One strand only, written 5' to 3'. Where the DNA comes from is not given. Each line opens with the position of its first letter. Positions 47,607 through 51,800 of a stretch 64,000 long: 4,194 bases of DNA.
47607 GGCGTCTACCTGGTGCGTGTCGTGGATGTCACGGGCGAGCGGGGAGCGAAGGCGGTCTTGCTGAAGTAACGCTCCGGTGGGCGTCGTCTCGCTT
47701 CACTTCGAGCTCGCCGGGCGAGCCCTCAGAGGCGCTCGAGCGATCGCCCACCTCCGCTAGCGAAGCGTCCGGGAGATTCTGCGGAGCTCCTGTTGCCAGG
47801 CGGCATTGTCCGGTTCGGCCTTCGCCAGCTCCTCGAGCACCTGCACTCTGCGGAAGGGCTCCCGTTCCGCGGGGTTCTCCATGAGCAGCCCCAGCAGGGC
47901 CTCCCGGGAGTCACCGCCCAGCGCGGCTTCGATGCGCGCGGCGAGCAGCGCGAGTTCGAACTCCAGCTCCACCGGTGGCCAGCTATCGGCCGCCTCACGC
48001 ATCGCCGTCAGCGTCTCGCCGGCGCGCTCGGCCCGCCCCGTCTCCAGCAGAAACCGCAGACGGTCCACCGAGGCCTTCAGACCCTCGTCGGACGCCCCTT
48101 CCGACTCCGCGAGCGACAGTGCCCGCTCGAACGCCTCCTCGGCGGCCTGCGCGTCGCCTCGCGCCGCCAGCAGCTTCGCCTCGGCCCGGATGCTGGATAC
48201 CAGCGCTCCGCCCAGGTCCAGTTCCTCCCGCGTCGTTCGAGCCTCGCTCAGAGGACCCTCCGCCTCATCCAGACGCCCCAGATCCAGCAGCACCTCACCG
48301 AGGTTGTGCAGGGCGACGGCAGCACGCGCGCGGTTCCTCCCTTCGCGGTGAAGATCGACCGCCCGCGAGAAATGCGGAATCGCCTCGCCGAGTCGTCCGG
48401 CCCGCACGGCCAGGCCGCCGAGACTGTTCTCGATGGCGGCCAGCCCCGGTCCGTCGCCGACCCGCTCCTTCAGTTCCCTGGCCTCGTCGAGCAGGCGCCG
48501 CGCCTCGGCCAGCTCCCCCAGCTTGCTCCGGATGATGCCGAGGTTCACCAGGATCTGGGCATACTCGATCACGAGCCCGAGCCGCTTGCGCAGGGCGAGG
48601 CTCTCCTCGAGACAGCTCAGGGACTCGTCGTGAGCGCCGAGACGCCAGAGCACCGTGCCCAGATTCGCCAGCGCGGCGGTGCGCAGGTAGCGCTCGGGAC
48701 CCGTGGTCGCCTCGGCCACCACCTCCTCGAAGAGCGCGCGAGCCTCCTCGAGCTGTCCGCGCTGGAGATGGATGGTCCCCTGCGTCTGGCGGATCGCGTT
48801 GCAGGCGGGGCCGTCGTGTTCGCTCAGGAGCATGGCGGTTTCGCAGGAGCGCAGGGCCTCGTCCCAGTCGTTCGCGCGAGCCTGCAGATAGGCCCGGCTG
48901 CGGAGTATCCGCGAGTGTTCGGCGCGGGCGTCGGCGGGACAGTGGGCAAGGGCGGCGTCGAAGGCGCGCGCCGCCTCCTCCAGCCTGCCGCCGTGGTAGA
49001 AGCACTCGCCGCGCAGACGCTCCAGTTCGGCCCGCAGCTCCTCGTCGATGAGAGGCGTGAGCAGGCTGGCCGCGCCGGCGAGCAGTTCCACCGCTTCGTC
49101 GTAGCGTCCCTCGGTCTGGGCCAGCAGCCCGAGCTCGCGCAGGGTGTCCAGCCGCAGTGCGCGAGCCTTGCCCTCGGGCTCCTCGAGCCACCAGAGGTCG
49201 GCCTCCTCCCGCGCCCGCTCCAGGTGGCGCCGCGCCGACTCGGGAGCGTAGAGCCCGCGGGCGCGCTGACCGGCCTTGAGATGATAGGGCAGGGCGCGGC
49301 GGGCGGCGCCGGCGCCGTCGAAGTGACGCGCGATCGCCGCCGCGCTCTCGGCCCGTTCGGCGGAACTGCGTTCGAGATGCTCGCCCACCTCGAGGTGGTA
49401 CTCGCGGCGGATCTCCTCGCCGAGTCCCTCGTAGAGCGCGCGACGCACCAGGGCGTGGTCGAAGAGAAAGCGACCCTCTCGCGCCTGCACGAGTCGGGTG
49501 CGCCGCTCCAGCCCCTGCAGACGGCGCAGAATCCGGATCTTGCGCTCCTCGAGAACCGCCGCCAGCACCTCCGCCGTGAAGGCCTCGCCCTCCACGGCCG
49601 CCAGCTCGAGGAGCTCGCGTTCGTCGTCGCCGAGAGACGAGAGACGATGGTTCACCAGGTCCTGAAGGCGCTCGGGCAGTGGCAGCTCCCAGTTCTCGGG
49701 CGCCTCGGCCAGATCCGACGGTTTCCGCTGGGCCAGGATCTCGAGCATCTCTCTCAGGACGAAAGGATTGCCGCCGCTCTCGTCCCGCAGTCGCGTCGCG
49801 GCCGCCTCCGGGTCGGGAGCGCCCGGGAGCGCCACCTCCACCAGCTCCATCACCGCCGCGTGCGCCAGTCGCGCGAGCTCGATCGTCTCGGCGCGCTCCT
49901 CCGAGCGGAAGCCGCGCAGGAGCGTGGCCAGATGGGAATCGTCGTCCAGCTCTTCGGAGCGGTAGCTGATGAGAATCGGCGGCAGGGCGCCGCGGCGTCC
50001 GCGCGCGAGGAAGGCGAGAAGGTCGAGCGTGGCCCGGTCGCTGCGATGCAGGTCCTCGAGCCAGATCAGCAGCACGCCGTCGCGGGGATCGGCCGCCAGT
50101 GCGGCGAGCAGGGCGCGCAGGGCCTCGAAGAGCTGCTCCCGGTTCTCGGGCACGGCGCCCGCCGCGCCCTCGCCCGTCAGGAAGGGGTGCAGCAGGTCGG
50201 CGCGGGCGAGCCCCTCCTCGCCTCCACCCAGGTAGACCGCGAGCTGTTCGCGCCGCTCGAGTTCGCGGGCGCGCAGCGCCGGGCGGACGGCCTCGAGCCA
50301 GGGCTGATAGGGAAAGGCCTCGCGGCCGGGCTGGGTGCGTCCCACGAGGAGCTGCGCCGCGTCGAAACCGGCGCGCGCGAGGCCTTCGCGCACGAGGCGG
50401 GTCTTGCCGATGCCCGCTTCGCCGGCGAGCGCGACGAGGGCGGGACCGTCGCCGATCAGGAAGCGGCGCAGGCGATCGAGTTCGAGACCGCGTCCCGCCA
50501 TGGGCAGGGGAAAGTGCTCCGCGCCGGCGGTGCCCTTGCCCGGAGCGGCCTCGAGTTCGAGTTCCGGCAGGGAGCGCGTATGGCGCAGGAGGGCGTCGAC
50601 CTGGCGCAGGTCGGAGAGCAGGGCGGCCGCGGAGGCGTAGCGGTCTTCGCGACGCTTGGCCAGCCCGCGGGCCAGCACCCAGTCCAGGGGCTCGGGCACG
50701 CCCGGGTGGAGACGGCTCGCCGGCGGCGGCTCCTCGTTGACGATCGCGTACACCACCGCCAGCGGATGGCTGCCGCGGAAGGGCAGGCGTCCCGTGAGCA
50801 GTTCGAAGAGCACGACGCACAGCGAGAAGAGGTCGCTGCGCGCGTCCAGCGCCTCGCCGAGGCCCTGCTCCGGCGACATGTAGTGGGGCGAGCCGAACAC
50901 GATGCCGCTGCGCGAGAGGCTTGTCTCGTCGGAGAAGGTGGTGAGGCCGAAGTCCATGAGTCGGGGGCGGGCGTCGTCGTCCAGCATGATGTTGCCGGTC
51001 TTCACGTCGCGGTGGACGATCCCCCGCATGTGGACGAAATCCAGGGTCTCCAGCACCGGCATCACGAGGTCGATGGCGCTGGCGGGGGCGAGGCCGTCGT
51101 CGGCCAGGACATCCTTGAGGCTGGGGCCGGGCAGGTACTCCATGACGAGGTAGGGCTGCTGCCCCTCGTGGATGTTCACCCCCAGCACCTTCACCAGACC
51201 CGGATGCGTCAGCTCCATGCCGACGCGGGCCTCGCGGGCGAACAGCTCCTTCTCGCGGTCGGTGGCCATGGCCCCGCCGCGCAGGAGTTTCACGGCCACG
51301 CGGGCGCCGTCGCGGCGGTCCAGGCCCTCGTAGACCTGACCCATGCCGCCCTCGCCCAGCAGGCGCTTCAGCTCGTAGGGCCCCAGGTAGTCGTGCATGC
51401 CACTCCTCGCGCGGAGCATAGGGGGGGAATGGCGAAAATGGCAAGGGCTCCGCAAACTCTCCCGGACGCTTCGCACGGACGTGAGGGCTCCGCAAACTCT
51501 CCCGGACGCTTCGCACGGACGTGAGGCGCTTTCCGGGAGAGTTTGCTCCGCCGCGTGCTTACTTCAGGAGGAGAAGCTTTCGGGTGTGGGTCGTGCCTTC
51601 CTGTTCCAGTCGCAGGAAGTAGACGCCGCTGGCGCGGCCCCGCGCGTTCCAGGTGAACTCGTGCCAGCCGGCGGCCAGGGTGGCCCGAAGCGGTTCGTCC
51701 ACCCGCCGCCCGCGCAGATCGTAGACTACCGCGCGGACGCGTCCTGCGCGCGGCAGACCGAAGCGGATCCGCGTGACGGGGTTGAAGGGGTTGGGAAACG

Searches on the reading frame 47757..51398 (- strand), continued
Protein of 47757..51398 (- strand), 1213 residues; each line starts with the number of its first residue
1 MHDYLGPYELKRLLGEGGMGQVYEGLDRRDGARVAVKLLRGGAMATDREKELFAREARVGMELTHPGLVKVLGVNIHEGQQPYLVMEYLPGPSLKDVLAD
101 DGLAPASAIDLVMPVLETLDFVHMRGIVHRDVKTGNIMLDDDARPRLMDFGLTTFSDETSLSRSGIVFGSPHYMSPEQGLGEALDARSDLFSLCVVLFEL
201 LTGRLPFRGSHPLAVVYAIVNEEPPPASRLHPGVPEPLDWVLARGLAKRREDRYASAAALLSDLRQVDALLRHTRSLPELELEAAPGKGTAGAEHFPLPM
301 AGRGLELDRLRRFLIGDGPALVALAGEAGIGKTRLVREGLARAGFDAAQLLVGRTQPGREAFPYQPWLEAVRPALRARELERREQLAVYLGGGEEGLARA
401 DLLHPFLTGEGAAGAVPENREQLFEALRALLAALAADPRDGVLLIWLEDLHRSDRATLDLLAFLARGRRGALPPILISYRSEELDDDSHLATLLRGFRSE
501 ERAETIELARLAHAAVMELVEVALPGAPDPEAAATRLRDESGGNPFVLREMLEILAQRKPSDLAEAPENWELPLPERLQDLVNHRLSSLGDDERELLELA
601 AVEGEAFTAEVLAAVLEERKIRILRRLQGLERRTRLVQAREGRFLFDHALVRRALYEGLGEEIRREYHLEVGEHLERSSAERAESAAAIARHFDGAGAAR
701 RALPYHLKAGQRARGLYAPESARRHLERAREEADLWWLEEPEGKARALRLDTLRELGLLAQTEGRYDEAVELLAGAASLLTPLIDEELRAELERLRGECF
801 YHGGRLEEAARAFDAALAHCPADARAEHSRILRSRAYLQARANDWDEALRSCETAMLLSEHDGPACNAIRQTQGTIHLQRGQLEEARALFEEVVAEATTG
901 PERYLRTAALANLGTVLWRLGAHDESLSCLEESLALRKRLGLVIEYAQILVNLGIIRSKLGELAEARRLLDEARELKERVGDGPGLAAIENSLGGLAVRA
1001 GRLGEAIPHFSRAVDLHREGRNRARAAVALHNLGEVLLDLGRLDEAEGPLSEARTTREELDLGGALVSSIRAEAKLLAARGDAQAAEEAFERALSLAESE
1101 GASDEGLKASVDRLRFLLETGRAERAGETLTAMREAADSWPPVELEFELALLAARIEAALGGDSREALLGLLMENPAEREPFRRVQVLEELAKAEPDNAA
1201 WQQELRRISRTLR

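Call 24: find_encoding_contigs(protein=P0004, flank=10000, max_places=2)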
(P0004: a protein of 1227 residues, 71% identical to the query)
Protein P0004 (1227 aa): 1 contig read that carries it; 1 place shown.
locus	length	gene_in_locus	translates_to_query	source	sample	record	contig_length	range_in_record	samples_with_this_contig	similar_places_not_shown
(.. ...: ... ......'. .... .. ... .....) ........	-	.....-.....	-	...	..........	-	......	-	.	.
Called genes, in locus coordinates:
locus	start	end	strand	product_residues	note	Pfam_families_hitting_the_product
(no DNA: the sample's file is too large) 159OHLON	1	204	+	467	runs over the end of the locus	PF01553:Acyltransferase, PF02223:Thymidylate_kin (faint)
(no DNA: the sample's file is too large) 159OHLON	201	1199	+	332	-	PF00781:DAGK_cat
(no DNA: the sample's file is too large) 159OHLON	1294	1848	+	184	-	PF04403:PqiA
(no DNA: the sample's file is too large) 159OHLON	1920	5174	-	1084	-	PF11845:Tll0287-like, PF01590:GAF (faint), PF08448:PAS_4, PF13426:PAS_9 (weak), PF08448:PAS_4 (weak), PF02518:HATPase_c, PF00072:Response_reg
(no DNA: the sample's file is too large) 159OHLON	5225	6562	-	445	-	PF00072:Response_reg, PF00158:Sigma54_activat, PF14532:Sigma54_activ_2, PF07728:AAA_5 (weak), PF25601:AAA_lid_14, PF02954:HTH_8, PF18024:HTH_50 (weak)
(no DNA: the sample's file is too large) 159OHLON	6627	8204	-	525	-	PF16697:Yop-YscD_cpl, PF00498:FHA, PF01590:GAF, PF13185:GAF_2, PF13492:GAF_3, PF00512:HisKA (weak), PF02518:HATPase_c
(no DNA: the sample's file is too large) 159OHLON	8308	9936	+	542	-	PF01522:Polysacc_deac_1 (faint), PF13860:FlgD_ig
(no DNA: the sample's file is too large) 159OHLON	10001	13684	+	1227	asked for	PF00069:Pkinase, PF03109:ABC1 (faint), PF07714:PK_Tyr_Ser-Thr, PF13191:AAA_16, PF13401:AAA_22 (weak), PF13424:TPR_12, PF17874:TPR_MalT, PF13424:TPR_12, +7 more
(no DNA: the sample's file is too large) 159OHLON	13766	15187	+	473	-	PF03062:MBOAT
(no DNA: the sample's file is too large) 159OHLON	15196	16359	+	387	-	PF13472:Lipase_GDSL_2 (faint), PF16822:ALGX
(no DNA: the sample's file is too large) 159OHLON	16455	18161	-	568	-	PF13860:FlgD_ig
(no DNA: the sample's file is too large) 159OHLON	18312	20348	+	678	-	PF13231:PMT_2, PF00515:TPR_1 (faint), PF13181:TPR_8 (faint), PF13414:TPR_11 (weak), PF13431:TPR_17 (weak)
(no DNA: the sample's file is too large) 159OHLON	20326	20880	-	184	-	PF01871:AMMECR1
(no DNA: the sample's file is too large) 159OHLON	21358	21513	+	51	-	-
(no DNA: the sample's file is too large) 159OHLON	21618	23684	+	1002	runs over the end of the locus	PF00069:Pkinase, PF07714:PK_Tyr_Ser-Thr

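Call 33: find_encoding_contigs(protein=P0005, flank=10000, max_places=1)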
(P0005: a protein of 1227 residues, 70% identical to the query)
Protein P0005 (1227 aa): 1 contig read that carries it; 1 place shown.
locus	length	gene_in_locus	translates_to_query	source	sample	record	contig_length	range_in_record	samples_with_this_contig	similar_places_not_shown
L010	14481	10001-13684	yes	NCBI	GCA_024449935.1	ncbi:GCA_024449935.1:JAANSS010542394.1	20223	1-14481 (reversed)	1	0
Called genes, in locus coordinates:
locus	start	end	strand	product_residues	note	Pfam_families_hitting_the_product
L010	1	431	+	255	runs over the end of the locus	PF01148:CTP_transf_1 (faint)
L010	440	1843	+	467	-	PF01553:Acyltransferase, PF02223:Thymidylate_kin (faint)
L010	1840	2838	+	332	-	PF00781:DAGK_cat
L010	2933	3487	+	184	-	PF04403:PqiA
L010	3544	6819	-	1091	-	PF11845:Tll0287-like, PF00989:PAS (faint), PF01590:GAF (faint), PF08448:PAS_4, PF13426:PAS_9, PF08448:PAS_4, PF02518:HATPase_c, PF00072:Response_reg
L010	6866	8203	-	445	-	PF00072:Response_reg, PF00158:Sigma54_activat, PF14532:Sigma54_activ_2, PF07728:AAA_5, PF25601:AAA_lid_14, PF02954:HTH_8, PF18024:HTH_50 (weak)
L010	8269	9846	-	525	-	PF16697:Yop-YscD_cpl, PF00498:FHA, PF01590:GAF, PF13185:GAF_2, PF13492:GAF_3, PF00512:HisKA (weak), PF02518:HATPase_c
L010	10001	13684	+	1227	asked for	PF00069:Pkinase, PF07714:PK_Tyr_Ser-Thr, PF03109:ABC1 (weak), PF13191:AAA_16, PF13424:TPR_12 (weak), PF17874:TPR_MalT, PF13424:TPR_12, PF17874:TPR_MalT, +8 more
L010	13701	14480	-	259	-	?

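Call 34: find_encoding_contigs(protein=P0006, flank=10000, max_places=1)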
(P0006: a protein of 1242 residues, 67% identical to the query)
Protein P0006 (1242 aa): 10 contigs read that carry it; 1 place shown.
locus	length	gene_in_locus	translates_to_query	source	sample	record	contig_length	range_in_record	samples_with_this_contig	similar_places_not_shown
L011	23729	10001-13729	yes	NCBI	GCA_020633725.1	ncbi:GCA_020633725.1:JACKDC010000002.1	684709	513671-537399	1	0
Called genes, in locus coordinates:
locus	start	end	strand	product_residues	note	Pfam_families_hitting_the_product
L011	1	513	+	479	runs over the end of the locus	PF13860:FlgD_ig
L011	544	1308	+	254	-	PF01148:CTP_transf_1 (faint)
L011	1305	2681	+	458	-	PF01553:Acyltransferase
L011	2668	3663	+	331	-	PF00781:DAGK_cat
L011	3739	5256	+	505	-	PF22842:Pel9A-like_beta_helix (weak), PF13229:Beta_helix, PF13860:FlgD_ig (weak)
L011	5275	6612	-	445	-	PF00072:Response_reg, PF00158:Sigma54_activat, PF14532:Sigma54_activ_2, PF00004:AAA (weak), PF07728:AAA_5, PF25601:AAA_lid_14, PF02954:HTH_8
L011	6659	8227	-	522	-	PF00498:FHA, PF16697:Yop-YscD_cpl, PF01590:GAF, PF13185:GAF_2, PF13492:GAF_3 (weak), PF00512:HisKA, PF02518:HATPase_c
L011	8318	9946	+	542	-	PF01522:Polysacc_deac_1 (faint), PF13860:FlgD_ig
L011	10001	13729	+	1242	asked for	PF00069:Pkinase, PF03109:ABC1 (faint), PF07714:PK_Tyr_Ser-Thr, PF13191:AAA_16, PF17874:TPR_MalT (weak), PF13424:TPR_12, PF17874:TPR_MalT, PF13424:TPR_12, +6 more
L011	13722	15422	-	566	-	PF13860:FlgD_ig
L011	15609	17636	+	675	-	PF13231:PMT_2, PF00515:TPR_1 (faint), PF13181:TPR_8 (faint), PF13431:TPR_17 (faint), PF14559:TPR_19 (faint)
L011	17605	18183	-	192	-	PF01871:AMMECR1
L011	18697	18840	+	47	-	-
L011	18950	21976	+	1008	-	PF00069:Pkinase, PF07714:PK_Tyr_Ser-Thr (weak)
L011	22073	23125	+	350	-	PF01791:DeoC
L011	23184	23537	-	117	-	-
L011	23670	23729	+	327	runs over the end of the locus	PF01368:DHH, PF02272:DHHA1 (weak)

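Call 35: find_encoding_contigs(protein=P0010, flank=10000, max_places=1)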
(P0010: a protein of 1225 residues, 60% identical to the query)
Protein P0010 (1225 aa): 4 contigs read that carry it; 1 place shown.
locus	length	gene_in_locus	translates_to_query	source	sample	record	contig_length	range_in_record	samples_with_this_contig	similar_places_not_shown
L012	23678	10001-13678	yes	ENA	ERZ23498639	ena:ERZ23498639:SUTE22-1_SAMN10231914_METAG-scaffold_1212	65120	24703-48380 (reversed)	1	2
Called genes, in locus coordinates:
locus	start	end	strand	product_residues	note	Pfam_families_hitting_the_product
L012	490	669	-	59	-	-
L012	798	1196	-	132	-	PF13787:HXXEE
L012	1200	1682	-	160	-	PF12867:DinB_2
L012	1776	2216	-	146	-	PF14534:DUF4440 (faint), PF07366:SnoaL, PF12680:SnoaL_2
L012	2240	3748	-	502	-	PF00144:Beta-lactamase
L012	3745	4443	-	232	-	PF05368:NmrA (weak), PF13460:NAD_binding_10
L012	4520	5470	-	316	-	-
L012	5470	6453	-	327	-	PF08240:ADH_N, PF00107:ADH_zinc_N, PF13602:ADH_zinc_N_2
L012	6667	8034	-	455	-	PF00072:Response_reg, PF00158:Sigma54_activat, PF14532:Sigma54_activ_2, PF07728:AAA_5, PF25601:AAA_lid_14, PF02954:HTH_8 (weak)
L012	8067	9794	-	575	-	PF16697:Yop-YscD_cpl, PF00498:FHA, PF13185:GAF_2, PF01590:GAF, PF13492:GAF_3 (weak), PF00512:HisKA, PF02518:HATPase_c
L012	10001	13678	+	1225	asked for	PF00069:Pkinase, PF07714:PK_Tyr_Ser-Thr, PF13191:AAA_16, PF17874:TPR_MalT, PF13424:TPR_12, PF13424:TPR_12, PF17874:TPR_MalT, PF13424:TPR_12, +10 more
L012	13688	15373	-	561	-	PF13860:FlgD_ig (faint)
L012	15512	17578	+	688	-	PF13231:PMT_2, PF00515:TPR_1 (faint)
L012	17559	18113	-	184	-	PF01871:AMMECR1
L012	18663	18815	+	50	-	-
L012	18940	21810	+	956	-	PF00069:Pkinase, PF07714:PK_Tyr_Ser-Thr (weak), PF13424:TPR_12 (faint)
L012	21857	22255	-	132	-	-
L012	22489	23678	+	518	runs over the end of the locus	PF02321:OEP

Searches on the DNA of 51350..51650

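Call 32: search_rna_families(source=window, start=51350, end=51650, threshold=evalue, max_evalue=5)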
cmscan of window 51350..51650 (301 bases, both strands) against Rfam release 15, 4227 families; matches with E-value up to 5: 2.
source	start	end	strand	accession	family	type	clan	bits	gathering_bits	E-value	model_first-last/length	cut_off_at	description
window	51413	51463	+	RF01792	eiav_FSE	Cis-reg; frameshift_element;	-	12.3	40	1.8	1-35/35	no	ribosomal frameshift site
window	51562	51608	-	RF01151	snoU82P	Gene; snRNA; snoRNA; CD-box;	-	10.5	42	2.5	1-55/55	no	Small nucleolar RNA U82P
